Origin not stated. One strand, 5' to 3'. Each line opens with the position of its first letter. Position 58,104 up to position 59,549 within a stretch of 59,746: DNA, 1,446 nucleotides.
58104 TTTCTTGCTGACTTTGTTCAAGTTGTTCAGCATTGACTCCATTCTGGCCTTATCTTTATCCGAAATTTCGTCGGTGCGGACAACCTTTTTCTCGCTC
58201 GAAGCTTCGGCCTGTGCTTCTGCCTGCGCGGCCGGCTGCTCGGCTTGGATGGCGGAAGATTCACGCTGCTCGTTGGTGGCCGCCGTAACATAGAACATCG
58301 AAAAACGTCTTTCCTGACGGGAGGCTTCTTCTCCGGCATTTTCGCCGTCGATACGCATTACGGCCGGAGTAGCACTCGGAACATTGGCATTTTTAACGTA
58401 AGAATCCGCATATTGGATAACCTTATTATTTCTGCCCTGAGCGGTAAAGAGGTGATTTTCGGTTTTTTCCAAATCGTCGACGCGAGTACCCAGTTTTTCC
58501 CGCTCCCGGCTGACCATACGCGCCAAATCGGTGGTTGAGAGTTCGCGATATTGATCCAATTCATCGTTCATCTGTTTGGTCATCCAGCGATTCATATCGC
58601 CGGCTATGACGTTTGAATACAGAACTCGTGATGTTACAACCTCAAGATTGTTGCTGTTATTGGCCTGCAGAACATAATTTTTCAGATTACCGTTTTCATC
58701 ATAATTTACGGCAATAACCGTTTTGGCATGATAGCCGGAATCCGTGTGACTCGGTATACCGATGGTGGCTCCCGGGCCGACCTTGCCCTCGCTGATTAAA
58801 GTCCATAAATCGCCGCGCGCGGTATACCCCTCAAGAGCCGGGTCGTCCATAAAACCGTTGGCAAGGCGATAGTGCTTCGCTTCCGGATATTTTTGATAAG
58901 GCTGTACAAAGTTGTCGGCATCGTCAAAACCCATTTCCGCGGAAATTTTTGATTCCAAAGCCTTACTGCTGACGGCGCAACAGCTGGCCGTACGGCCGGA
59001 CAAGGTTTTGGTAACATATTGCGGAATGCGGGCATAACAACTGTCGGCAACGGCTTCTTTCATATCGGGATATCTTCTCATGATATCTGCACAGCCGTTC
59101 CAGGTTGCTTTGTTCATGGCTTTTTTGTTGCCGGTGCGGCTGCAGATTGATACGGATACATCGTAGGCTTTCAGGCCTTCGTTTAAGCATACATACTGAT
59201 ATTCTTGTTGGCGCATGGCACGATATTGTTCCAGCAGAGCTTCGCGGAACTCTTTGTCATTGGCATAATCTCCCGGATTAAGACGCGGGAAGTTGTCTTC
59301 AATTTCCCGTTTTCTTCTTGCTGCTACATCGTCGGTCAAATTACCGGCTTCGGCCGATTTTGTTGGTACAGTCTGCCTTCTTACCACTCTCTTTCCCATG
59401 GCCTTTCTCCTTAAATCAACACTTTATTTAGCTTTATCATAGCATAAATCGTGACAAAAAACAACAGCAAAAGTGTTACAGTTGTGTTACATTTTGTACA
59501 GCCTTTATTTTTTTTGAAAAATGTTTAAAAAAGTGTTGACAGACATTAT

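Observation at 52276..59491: Four neighbouring proteins with unrelated enzymatic heads share one ~100-aa C-terminal module: candidate effector family with a common export/targeting domain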

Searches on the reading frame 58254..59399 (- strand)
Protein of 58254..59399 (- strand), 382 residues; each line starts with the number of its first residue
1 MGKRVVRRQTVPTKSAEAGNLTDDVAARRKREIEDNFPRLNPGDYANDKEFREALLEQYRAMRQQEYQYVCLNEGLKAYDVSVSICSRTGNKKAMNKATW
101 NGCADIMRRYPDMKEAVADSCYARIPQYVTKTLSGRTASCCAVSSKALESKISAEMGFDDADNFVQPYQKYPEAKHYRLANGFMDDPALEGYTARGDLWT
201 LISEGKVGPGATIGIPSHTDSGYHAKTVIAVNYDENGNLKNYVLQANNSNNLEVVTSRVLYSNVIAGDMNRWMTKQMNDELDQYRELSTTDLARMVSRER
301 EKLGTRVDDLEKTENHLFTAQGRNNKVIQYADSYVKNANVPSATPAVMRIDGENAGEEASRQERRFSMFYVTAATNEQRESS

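Call 69: find_homologous_proteins(query=window:58254-59399:-, max_evalue=0.001)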
Query seq(382 aa) (382 aa): 18 proteins with E <= 0.001 among 2339 candidates.
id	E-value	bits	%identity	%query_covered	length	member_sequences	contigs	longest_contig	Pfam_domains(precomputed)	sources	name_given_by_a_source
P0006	4.6e-254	860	100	100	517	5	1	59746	-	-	-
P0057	1.9e-214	730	84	100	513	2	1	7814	-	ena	-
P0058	2.1e-179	615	72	98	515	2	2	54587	-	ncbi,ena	-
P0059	1.0e-169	583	67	100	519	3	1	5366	-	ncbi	-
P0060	3.0e-139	482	60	91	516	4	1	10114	-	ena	-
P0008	4.9e-138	479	59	95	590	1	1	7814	-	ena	-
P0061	3.3e-135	469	60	89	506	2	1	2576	-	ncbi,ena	-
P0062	1.2e-122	428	56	90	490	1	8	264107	-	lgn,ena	-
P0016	6.8e-117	409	55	90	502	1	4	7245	-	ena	-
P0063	1.5e-111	391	51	92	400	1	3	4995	-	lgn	-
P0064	1.1e-103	365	48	95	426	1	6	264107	-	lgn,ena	-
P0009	3.3e-70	255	43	97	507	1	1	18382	-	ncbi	-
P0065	9.0e-69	251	41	81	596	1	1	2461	-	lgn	-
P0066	3.4e-63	232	40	100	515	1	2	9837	-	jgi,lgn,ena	-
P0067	5.2e-61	225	38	99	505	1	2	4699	-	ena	-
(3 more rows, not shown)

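Call 71: find_encoding_contigs(protein=P0062, flank=10000, max_places=3)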
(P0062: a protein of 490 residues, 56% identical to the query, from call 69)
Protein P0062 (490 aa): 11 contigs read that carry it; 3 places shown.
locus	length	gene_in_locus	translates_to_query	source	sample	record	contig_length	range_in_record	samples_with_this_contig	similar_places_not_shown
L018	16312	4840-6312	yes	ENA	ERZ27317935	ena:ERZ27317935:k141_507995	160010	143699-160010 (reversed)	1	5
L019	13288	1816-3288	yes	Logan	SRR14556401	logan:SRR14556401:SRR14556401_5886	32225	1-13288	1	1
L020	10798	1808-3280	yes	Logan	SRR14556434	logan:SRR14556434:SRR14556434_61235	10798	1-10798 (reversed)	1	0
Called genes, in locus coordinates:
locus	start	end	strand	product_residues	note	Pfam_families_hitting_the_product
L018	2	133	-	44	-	PF00009:GTP_EFTU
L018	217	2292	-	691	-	PF00009:GTP_EFTU, PF03144:GTP_EFTU_D2, PF22042:EF-G_D2, PF14492:EFG_III, PF03764:EFG_IV, PF00679:EFG_C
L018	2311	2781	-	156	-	PF00177:Ribosomal_S7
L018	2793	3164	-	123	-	PF00164:Ribosom_S12_S23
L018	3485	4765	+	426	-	-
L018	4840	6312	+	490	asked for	-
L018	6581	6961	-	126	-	-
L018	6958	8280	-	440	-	PF13167:GTP-bdg_N, PF16360:GTP-bdg_M, PF03193:RsgA_GTPase (faint), PF01926:MMR_HSR1, PF19275:HflX_C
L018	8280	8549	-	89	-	PF17209:Hfq, PF21979:Hfq_1 (faint)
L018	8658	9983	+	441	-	PF02646:RmuC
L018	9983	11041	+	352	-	PF03033:Glyco_transf_28, PF04101:Glyco_tran_28_C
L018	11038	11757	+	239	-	PF02146:SIR2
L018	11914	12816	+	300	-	PF00117:GATase, PF07722:Peptidase_C26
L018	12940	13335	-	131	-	PF01245:Ribosomal_L19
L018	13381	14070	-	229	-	PF01746:tRNA_m1G_MT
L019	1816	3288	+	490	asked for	-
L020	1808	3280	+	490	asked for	-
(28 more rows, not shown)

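Call 74: find_encoding_contigs(protein=P0057, flank=10000, max_places=2)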
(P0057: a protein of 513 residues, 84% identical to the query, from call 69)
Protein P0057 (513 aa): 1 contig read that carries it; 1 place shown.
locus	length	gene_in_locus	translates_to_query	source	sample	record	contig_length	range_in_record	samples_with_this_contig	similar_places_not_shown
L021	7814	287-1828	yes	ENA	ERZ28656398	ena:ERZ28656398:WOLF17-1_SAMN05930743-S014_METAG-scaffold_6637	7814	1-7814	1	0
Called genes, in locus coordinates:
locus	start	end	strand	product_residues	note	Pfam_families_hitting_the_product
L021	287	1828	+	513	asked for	-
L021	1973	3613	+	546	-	-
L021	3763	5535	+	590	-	-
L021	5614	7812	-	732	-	?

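Call 81: find_encoding_contigs(protein=P0066, flank=10000, max_places=2)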
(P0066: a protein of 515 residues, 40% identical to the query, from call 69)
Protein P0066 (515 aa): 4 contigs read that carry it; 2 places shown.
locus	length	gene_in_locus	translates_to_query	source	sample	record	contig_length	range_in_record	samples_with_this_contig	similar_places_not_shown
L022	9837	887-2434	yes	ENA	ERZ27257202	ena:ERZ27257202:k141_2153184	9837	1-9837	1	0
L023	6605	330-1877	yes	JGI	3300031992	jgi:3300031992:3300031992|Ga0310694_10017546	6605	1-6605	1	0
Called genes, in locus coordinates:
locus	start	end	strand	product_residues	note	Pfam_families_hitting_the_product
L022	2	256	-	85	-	?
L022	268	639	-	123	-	PF00164:Ribosom_S12_S23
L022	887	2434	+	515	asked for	-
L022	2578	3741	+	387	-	PF00959:Phage_lysozyme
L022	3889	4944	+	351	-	PF00959:Phage_lysozyme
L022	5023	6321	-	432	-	-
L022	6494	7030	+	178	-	PF03729:DUF308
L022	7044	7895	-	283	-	PF12710:HAD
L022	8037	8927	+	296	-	-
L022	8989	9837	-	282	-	?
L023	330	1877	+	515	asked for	-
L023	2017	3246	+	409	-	PF00959:Phage_lysozyme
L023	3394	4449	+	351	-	PF00959:Phage_lysozyme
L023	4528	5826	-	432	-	-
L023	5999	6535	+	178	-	PF03729:DUF308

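Call 82: predict_structure(alignment_id=A9)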
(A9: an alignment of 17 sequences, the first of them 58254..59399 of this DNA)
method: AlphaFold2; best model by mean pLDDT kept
length: 382 residues; sequences in the alignment: 17
mean_pLDDT: 80.6   pTM: 0.82
mean pLDDT of the five models: 80.6, 80.5, 78.9, 77.6, 77.3
residues with pLDDT >= 90: 175; 70-90: 119; 50-70: 57; < 50: 31
segments of 3 or more residues with pLDDT < 50: 1-9, 365-382
pLDDT, mean of each block of 10 residues (from residue 1): 46 84 91 90 94 94 93 95 91 83 88 90 72 58 86 91 68 62 74 87 87 85 88 84 85 89 87 88 92 95 96 95 91 82 54 51 47 38 32
secondary structure, 60 per line:
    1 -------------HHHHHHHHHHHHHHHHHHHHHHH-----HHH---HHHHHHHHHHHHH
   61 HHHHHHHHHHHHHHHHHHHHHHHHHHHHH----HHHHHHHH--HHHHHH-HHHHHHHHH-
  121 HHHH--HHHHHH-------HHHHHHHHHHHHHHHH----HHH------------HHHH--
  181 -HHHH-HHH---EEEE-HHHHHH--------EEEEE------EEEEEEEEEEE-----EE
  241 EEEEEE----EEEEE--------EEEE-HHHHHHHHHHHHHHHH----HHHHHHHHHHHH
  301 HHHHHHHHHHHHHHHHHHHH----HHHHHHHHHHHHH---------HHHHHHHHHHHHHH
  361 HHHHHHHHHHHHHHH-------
elements in order: H14-36 H48-89 H94-101 H104-109 H111-119 H121-124 H127-132 H140-155 H175-178 H182-185 E193-196 H198-203 E212-216 E223-233 E239-246 E251-255 E264-267 H269-284 H289-320 H325-337 H347-375

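Call 85: fold_search(model_id=the predicted structure, library=pdb)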
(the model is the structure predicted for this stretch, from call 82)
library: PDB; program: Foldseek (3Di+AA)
matches with E <= 10: 106; with E <= 0.001: 0
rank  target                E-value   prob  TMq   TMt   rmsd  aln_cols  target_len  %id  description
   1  1y08                  2.0e-01  0.57  0.13  0.17   8.1       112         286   15  Structure of the Streptococcal Endopeptidase IdeS, a Novel Cysteine Proteinase with Strict Specificity for IgG (released 2004-12-21)
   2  2avw_B                2.4e-01  0.69  0.14  0.17   7.5       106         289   13  Crystal structure of monoclinic form of streptococcus Mac-1 (released 2006-02-28)
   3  8jmv_A                2.8e-01  0.06  0.10  0.12  36.5       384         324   12  Flagellar fibrils from Bacillus amyloliquefaciens (released 2023-12-06)
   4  2au1                  3.2e-01  0.57  0.14  0.17   7.5       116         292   13  Crystal Structure of group A Streptococcus MAC-1 orthorhombic form (released 2006-02-28)
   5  2avw_A                3.2e-01  0.44  0.13  0.17   7.6       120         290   14  Crystal structure of monoclinic form of streptococcus Mac-1 (released 2006-02-28)
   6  2avw_D                3.9e-01  0.47  0.13  0.16   7.3       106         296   14  Crystal structure of monoclinic form of streptococcus Mac-1 (released 2006-02-28)
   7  8sxz_c                4.2e-01  0.02  0.08  0.05  38.9       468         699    9  Cryo-EM of the GDP-bound human dynamin polymer assembled on the membrane in the super constricted state (released 2024-05-01)
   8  2j69_A                5.4e-01  0.04  0.11  0.07  31.0       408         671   12  Bacterial dynamin-like protein BDLP (released 2006-12-04)
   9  9n8g_C                5.9e-01  0.03  0.10  0.10  38.2       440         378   11  In situ sheathed FlaA flagellar filament of Vibrio cholerae (released 2025-09-24)
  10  3k8u                  7.5e-01  0.44  0.21  0.45   5.5       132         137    9  Crystal Structure of the Peptidase Domain of Streptococcus ComA, a Bi-functional ABC Transporter Involved in Quorum Sens (released 2010-02-23)
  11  9hb1                  7.5e-01  0.16  0.15  0.18  10.0       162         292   12  Structure of IdeC protease C94S from Streptococcus canis (released 2025-10-01)
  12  9hb2                  8.3e-01  0.21  0.16  0.19   8.5       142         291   14  Structure of the truncated version of IdeC protease C94S from Streptococcus canis (released 2025-10-01)
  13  5xe9_B                9.6e-01  0.30  0.16  0.39   5.6       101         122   12  Crystal Structure of the Complex of the Peptidase Domain of Streptococcus mutans ComA with a Small Molecule Inhibitor. (released 2017-06-28)
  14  7n6g_3R               1.2e+00  0.05  0.13  0.13  42.1       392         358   11  C1 of central pair (released 2022-05-18)
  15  8rb0_A                1.2e+00  0.03  0.12  0.07  26.1       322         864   12  The crystal structure of DNA-bound human MutSbeta (MSH2_E749A/MSH3) in the canonical mismatch bound conformation with  (released 2025-06-11)
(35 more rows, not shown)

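Call 99: search_solved_structures(query=A9, max_evalue=1)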
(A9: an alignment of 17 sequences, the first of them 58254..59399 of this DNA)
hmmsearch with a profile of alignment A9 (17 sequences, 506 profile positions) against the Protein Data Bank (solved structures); distinct sequences matched with E-value up to 1: 0.

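Call 105: list_cluster_members(proteins=[P0058, P0010, P0009, P0059, P0022, P0015, P0014, P0050])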
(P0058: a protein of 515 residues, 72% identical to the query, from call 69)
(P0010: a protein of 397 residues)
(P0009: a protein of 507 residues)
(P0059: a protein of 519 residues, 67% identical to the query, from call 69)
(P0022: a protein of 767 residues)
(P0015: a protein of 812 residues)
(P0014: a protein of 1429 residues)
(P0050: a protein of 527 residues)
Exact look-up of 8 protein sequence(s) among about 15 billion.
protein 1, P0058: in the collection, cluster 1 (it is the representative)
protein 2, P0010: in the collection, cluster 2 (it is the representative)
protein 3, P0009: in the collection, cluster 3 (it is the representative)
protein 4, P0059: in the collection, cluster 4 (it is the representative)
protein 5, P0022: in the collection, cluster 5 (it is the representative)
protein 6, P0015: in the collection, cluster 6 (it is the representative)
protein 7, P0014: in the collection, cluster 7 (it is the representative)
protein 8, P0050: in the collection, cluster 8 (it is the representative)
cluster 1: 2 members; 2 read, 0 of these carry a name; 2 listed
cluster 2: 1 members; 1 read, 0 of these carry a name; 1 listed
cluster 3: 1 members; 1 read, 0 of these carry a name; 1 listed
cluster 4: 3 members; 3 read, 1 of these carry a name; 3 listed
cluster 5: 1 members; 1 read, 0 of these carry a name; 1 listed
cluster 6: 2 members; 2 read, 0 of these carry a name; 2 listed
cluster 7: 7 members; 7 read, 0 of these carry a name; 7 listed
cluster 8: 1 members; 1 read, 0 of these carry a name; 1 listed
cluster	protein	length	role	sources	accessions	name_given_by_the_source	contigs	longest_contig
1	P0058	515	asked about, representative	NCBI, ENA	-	-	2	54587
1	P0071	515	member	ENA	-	-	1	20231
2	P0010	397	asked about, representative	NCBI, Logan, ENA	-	-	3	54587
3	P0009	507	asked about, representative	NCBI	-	-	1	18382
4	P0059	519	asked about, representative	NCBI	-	-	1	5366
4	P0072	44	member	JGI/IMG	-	hypothetical protein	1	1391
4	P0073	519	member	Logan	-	-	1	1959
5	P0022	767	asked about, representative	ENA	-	-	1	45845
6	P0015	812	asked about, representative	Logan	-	-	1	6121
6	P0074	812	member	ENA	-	-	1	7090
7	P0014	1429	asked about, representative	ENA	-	-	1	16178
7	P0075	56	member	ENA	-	-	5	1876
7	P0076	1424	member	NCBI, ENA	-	-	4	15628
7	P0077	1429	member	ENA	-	-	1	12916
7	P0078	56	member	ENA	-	-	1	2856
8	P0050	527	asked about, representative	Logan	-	-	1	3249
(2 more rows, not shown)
